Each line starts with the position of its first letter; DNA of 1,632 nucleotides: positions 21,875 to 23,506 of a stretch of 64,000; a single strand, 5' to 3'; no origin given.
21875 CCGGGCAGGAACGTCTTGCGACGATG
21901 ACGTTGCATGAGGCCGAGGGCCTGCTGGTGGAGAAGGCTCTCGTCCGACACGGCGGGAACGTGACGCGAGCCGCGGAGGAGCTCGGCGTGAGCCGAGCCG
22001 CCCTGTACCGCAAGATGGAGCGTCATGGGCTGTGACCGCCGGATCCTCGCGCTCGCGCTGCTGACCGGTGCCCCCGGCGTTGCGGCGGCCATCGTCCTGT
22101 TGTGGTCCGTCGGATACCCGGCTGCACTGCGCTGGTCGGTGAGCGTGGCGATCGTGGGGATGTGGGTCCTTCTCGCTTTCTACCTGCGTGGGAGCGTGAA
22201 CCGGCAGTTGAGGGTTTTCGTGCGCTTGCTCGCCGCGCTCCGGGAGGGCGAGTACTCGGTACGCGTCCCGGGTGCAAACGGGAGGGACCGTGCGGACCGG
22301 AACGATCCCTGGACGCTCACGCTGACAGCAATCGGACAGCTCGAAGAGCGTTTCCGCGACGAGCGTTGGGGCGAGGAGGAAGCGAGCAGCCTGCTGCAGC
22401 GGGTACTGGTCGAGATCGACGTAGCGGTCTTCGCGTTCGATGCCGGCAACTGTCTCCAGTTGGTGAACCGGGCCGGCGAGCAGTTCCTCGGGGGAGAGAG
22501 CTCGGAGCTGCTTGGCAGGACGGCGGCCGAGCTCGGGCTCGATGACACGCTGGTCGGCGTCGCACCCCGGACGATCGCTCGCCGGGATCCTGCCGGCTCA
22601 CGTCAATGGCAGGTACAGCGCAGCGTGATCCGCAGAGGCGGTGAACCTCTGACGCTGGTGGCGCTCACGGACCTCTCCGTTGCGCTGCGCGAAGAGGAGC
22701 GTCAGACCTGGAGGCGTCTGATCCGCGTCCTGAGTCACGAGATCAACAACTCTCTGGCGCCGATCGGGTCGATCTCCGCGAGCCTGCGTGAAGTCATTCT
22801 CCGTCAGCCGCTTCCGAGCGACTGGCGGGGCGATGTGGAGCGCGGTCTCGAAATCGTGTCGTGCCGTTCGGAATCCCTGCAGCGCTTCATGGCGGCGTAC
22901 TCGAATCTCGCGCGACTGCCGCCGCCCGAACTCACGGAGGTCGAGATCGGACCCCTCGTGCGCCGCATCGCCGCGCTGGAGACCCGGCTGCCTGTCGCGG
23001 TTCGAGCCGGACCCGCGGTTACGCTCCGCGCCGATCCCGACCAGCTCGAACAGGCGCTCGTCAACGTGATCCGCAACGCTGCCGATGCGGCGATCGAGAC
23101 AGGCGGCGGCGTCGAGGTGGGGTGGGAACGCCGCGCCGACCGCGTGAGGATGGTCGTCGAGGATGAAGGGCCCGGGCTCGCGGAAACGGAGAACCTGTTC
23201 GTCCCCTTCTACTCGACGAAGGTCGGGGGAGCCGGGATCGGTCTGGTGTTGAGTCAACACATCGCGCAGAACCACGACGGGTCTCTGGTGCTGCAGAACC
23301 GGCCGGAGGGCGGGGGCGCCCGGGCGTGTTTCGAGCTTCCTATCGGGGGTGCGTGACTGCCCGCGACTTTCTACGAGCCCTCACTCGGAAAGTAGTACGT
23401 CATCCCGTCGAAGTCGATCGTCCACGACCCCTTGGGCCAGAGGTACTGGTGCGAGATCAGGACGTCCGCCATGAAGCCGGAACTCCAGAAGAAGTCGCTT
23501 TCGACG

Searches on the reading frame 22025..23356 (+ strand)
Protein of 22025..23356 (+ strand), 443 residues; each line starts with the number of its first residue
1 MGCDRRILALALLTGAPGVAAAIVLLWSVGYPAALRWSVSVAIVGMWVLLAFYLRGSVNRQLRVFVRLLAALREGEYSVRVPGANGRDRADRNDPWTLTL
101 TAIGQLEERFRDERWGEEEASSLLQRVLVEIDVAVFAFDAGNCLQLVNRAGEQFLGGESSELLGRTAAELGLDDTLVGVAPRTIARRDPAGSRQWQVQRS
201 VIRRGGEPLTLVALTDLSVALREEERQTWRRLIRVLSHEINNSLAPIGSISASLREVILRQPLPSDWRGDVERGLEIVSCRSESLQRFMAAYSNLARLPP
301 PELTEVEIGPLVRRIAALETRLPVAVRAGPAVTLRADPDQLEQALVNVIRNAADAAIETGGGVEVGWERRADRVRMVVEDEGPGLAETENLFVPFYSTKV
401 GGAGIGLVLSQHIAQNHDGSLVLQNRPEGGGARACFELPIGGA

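Call 8: search_protein_families(library=pfam, proteins=[window:22025-23356:+])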
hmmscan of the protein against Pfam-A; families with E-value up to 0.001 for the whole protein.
window:22025-23356:+ (443 aa): 2 families
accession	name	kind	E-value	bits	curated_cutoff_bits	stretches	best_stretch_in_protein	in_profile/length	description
PF02518.31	HATPase_c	-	6.2e-17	62.5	26.4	1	337-440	2-109/111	Histidine kinase-, DNA gyrase B-, and HSP90-like ATPase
PF13581.12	HATPase_c_2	-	0.00076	19.9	27.4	0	344-415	39-110/127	Histidine kinase-like ATPase domain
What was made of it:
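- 22025..23356 (+): Histidine kinase with two closely spaced N-terminal hydrophobic segments and no periplasmic domain. HATPase_c (call 8).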

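Call 32: search_protein_families(library=ncbifam, proteins=[window:22025-23356:+])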
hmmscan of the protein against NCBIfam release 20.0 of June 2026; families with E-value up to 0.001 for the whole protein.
window:22025-23356:+ (443 aa): 58 families (the best 25 are shown)
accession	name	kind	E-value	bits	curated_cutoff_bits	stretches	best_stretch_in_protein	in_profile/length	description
NF008468.0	PRK11360.1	equivalog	2.6e-23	82.2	646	1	128-440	274-608/616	two-component system sensor histidine kinase AtoS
NF046044.1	PnpS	equivalog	3.9e-18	65.6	400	1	94-430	27-382/390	two-component system histidine kinase PnpS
NF007688.0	PRK10364.1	equivalog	4.8e-17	61.8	479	1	333-440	344-451/460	two-component system sensor histidine kinase ZraS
TIGR02916.1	PEP_his_kin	equivalog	1.4e-16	60.2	300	1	305-430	542-671/679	XrtA/PEP-CTERM system histidine kinase PrsK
TIGR02966.1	phoR_proteo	equivalog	1.6e-16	60.2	334.2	1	122-430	6-326/333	phosphate regulon sensor histidine kinase PhoR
NF008312.0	PRK11100.1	equivalog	1.9e-16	60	356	1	222-439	249-473/477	two-component system sensor histidine kinase CreC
NF033092.0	HK_WalK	equivalog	1.4e-14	53.6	725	1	332-440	480-594/594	cell wall metabolism sensor histidine kinase WalK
NF012163.2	BaeS_SmeS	equivalog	1.5e-13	50.5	500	1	295-430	309-449/457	sensor histidine kinase efflux regulator BaeS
NF040750.1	tetrathio_HK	equivalog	1.9e-13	49.8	750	1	325-428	441-543/555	tetrathionate respiration histidine kinase TtrS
NF008293.1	PRK11073.1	equivalog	2e-13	50.3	240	1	333-427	230-336/349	nitrogen regulation protein NR(II)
NF007007.0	PRK09470.1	equivalog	8.1e-13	48.1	486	1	332-440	347-459/463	envelope stress sensor histidine kinase CpxA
NF047794.1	HisKinPtgB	equivalog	1.4e-12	46.7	1000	1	333-423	548-639/656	two-component system sensor histidine kinase PgtB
NF041777.1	sens_FixL_Rhizob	equivalog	3.4e-12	45.8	850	1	336-441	374-482/485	sensor protein FixL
NF047496.1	HK_LIC11548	equivalog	3.9e-12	45.7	750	1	228-440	359-589/589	LIC_11548 family sensor histidine kinase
NF011874.0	PRK15347.1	equivalog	5e-12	44.7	852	1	331-440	504-614/921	two component system sensor kinase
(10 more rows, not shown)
